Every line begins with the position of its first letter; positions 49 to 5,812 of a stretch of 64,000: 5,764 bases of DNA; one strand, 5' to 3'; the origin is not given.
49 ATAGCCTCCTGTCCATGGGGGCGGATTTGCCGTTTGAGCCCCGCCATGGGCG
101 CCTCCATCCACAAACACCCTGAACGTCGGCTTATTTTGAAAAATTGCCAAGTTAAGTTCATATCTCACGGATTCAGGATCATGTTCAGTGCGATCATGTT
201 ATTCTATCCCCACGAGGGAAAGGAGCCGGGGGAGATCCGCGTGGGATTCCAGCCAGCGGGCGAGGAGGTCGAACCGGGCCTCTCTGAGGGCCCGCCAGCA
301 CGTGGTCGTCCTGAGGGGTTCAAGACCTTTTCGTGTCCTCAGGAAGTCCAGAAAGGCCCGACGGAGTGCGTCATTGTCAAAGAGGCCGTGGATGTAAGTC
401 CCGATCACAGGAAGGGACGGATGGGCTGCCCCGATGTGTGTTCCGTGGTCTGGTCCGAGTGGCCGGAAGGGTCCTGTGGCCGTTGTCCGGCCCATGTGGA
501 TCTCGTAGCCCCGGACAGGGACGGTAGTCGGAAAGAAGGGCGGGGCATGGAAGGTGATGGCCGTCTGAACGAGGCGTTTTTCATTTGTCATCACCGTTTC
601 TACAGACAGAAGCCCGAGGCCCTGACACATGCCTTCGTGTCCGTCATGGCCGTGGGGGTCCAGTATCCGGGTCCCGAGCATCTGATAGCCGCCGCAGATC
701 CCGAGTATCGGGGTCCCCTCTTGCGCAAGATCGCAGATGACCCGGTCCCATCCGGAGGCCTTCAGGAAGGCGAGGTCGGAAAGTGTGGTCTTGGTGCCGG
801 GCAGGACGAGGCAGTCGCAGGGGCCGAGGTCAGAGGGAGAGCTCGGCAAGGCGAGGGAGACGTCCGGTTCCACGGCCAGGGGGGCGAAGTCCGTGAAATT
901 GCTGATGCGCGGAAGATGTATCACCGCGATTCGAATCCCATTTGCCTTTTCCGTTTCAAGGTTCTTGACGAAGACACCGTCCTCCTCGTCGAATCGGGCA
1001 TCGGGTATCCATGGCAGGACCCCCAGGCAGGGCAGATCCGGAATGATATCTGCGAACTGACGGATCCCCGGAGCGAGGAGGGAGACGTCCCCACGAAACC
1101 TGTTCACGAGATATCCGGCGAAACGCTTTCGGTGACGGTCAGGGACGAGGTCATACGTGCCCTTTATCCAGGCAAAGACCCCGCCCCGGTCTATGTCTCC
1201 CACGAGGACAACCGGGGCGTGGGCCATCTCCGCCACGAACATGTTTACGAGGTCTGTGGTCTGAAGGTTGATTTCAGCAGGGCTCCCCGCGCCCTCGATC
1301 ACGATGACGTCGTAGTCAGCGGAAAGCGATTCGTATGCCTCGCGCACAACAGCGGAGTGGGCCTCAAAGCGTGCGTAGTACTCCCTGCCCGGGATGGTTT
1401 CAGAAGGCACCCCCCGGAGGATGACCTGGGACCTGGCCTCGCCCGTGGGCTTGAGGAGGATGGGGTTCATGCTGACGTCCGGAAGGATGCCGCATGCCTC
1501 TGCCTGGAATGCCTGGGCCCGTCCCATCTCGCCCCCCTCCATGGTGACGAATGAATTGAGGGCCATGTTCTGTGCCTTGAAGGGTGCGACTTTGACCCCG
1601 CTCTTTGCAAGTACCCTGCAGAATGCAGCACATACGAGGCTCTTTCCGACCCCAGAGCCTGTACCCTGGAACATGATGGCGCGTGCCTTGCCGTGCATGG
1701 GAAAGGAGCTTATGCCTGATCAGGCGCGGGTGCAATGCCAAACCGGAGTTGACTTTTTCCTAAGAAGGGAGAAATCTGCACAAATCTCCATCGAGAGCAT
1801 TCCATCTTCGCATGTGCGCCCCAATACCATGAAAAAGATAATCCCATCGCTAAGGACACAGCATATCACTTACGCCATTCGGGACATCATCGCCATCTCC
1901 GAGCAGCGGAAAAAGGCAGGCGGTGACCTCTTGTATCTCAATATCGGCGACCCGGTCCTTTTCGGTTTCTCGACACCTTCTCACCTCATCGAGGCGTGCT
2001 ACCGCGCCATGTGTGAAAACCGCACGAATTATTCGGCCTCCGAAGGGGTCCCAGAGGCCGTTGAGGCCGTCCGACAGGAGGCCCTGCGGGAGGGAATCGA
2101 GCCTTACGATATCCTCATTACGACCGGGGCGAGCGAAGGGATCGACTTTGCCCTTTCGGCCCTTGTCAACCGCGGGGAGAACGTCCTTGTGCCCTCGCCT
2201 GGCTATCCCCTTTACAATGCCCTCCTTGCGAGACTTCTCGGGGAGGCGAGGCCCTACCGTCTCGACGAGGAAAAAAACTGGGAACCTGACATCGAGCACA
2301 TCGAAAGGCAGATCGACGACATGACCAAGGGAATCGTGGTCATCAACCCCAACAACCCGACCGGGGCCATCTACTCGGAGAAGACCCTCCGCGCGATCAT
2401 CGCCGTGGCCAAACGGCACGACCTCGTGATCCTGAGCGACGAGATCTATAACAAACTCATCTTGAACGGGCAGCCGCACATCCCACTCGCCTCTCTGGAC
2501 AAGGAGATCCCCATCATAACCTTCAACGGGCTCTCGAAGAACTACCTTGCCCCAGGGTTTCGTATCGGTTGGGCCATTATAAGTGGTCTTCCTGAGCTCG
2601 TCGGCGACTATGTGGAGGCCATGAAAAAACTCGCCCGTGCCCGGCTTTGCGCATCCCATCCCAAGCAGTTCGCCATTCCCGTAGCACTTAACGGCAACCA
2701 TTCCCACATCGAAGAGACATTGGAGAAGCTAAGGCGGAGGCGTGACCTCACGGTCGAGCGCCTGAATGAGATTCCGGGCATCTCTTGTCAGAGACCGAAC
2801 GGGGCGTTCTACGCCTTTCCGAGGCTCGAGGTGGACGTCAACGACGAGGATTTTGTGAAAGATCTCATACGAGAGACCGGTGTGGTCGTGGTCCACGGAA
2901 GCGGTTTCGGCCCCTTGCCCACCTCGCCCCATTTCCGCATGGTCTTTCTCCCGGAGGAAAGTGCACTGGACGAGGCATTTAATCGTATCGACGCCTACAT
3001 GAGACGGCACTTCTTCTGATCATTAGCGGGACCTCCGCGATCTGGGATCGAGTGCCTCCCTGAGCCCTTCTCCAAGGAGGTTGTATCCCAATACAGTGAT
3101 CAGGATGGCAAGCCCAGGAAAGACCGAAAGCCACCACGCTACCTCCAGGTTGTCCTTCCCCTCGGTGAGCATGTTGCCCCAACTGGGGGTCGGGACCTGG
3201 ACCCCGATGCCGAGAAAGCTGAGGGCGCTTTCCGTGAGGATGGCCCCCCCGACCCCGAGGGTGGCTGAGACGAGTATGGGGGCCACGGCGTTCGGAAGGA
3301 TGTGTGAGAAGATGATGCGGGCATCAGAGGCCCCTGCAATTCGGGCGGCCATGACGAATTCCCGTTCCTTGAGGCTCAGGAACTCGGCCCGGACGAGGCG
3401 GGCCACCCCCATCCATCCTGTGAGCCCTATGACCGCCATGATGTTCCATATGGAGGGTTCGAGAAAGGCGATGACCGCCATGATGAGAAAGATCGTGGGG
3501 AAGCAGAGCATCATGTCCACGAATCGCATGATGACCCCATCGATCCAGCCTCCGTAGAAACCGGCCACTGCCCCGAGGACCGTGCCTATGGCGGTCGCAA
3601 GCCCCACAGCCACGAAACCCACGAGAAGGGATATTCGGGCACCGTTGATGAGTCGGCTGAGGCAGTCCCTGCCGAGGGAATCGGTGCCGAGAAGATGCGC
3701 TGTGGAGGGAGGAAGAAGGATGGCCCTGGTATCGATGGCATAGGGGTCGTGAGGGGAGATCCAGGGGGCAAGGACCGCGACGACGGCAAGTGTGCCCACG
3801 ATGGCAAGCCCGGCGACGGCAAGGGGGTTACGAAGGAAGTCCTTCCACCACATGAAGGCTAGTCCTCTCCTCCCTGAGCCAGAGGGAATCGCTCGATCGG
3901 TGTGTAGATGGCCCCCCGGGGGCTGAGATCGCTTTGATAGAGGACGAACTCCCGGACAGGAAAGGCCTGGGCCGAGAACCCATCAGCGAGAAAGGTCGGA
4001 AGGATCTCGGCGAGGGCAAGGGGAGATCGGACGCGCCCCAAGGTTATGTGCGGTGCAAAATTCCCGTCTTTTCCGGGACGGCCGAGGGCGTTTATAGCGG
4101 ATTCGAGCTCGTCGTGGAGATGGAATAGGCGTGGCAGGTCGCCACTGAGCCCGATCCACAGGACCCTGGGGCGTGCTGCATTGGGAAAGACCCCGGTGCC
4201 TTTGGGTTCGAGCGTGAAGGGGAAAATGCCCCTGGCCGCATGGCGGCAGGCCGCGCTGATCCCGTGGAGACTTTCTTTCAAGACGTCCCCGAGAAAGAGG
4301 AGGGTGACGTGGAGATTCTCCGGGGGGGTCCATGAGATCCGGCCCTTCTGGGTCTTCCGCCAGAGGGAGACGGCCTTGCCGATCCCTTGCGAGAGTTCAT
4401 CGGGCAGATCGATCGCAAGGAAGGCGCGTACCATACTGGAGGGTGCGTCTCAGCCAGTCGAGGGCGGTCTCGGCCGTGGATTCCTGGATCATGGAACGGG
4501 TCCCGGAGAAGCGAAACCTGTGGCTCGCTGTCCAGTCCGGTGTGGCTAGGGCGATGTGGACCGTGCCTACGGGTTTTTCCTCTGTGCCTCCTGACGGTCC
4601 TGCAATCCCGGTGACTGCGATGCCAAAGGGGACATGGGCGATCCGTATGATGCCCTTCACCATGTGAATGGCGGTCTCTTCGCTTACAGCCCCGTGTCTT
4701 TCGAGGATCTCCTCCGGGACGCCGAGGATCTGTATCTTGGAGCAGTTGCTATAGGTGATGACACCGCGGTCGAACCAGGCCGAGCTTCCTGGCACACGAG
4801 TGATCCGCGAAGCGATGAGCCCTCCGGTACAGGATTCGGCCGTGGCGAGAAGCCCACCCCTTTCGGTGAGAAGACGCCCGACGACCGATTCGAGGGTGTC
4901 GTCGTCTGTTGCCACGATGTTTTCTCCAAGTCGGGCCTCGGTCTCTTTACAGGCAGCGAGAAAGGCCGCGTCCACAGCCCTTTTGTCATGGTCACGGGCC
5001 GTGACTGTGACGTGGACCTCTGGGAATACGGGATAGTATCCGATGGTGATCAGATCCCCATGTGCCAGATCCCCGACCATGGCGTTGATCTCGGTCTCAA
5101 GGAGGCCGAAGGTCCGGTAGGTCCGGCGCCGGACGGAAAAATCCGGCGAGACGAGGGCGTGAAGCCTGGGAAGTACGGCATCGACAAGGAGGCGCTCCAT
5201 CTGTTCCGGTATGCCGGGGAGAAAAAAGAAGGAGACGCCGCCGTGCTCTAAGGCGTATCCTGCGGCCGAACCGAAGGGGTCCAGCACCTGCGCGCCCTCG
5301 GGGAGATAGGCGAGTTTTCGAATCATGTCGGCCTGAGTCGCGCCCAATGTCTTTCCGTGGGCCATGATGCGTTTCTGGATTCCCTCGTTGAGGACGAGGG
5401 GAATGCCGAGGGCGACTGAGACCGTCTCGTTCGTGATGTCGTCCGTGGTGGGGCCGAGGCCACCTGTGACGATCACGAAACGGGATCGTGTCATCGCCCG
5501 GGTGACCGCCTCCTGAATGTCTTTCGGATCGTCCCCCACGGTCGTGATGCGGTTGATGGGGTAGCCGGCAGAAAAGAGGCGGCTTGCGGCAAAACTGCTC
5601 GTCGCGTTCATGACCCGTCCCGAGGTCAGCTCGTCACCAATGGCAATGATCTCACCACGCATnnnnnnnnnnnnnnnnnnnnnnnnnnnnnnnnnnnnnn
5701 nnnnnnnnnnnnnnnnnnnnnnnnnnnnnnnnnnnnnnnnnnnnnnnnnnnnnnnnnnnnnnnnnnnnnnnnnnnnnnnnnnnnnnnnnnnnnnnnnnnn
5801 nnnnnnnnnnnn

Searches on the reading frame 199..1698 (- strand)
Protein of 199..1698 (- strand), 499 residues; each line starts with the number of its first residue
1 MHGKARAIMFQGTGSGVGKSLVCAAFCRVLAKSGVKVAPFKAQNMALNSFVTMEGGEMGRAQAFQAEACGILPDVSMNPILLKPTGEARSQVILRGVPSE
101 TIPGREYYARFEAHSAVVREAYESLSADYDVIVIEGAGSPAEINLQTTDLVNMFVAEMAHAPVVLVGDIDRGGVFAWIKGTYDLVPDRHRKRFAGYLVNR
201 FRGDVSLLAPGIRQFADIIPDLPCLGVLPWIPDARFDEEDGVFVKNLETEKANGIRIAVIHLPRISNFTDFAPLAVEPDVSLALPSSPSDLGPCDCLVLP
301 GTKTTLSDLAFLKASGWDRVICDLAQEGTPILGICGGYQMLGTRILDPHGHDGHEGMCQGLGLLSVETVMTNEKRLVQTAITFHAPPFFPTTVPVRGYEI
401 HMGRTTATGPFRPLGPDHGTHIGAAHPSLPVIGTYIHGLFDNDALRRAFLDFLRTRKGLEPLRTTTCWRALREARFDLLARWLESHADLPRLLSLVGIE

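Call 49: search_protein_families(library=pfam, proteins=[window:199-1698:-])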
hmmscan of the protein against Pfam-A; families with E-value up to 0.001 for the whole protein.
window:199-1698:- (499 aa): 3 families
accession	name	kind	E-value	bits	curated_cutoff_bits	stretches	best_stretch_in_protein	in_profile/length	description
PF07685.20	GATase_3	-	7.9e-53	179.4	27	1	256-444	1-195/196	CobB/CobQ-like glutamine amidotransferase domain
PF01656.29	CbiA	-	1.3e-20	74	25.4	1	8-234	1-115/125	CobQ/CobB/MinD/ParA nucleotide binding domain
PF13500.12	AAA_26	-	1.3e-12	48.5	27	1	111-233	81-193/198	AAA domain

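Call 75: find_encoding_contigs(protein=window:199-1698:-, flank=1500, max_places=10)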
Protein window:199-1698:- (499 aa): 1 contig read that carries it; 1 place shown.
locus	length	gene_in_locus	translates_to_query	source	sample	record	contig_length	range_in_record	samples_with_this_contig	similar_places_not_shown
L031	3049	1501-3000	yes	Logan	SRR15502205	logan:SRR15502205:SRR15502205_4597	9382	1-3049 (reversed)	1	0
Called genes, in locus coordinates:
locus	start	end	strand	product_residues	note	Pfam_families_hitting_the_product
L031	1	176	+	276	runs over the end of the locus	PF12911:OppC_N, PF00528:BPD_transp_1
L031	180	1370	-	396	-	PF00155:Aminotran_1_2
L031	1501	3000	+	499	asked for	PF01656:CbiA, PF13500:AAA_26 (weak), PF07685:GATase_3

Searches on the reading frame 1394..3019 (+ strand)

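Call 49: search_protein_families(library=pfam, proteins=[window:1394-3019:+])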
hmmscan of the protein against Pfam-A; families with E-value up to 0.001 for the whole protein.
window:1394-3019:+ (541 aa): 4 families
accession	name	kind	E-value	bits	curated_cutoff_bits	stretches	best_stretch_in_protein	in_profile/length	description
PF00155.27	Aminotran_1_2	-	3.6e-60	204.5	19.7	1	179-532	3-361/361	Aminotransferase class I and II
PF00266.25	Aminotran_5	-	0.00029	20.4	21.5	0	216-349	38-175/371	Aminotransferase class-V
PF01041.23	DegT_DnrJ_EryC1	-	0.00036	20.3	19.8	1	243-349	45-145/360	DegT/DnrJ/EryC1/StrS aminotransferase family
PF01212.27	Beta_elim_lyase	-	0.00048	20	27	1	251-349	61-168/288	Beta-eliminating lyase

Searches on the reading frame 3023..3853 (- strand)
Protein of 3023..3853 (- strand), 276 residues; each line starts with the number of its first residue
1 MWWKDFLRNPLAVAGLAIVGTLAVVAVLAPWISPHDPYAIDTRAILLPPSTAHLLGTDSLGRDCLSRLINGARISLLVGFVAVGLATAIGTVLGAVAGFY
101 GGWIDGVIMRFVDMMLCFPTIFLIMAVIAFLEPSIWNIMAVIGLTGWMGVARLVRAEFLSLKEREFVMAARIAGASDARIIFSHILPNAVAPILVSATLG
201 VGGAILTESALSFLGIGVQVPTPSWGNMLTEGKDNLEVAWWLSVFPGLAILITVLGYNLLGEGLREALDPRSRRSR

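Call 49: search_protein_families(library=pfam, proteins=[window:3023-3853:-])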
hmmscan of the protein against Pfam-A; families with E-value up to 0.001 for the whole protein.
window:3023-3853:- (276 aa): 2 families
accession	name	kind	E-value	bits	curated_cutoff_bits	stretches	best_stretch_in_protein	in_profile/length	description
PF00528.27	BPD_transp_1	-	3.5e-34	118.6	26.4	1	90-273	1-183/184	Binding-protein-dependent transport system inner membrane component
PF12911.12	OppC_N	-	1.7e-14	53.9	23.9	1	2-49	6-53/53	N-terminal TM domain of oligopeptide transport permease C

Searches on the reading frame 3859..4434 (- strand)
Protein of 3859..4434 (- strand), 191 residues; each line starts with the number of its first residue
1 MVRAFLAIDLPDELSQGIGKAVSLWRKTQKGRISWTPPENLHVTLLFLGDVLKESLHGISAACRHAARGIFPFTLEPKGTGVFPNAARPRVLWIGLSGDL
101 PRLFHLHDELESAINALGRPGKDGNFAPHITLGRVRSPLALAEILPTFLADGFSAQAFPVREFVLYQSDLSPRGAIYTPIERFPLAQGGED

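Call 49: search_protein_families(library=pfam, proteins=[window:3859-4434:-])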
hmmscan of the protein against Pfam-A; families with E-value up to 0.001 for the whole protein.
window:3859-4434:- (191 aa): 2 families
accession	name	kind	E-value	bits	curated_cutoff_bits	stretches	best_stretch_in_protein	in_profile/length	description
PF02834.22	LigT_PEase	-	7.8e-24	84.1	23.3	2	9-93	2-87/87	LigT like Phosphoesterase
PF13563.12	2_5_RNA_ligase2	-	2.8e-15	57.1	27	1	36-169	21-149/152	2'-5' RNA ligase superfamily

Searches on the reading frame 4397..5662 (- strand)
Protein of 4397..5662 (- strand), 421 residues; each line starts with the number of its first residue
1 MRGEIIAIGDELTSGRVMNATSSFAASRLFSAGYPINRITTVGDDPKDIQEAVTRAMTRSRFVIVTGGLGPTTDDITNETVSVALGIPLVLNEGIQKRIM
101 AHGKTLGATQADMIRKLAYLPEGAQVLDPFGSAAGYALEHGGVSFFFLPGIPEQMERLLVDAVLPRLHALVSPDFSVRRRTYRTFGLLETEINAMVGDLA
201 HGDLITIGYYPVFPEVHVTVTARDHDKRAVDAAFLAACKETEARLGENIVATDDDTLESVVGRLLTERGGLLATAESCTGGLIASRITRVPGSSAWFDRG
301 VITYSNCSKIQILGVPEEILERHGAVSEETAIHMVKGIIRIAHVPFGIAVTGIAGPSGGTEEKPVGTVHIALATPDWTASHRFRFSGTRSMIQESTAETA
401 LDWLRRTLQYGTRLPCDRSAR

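Call 49: search_protein_families(library=pfam, proteins=[window:4397-5662:-])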
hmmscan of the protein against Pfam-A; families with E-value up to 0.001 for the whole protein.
window:4397-5662:- (421 aa): 3 families
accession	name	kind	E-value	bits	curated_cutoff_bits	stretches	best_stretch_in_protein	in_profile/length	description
PF02464.23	CinA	-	1.1e-57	194.4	23.5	1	255-408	2-155/155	Competence-damaged protein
PF00994.29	MoCF_biosynth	-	2e-29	102.6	26.6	1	4-168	1-143/144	Probable molybdopterin binding domain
PF18146.6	CinA_KH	-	1.8e-13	50.8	27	1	179-249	1-71/73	Damage-inducible protein CinA KH domain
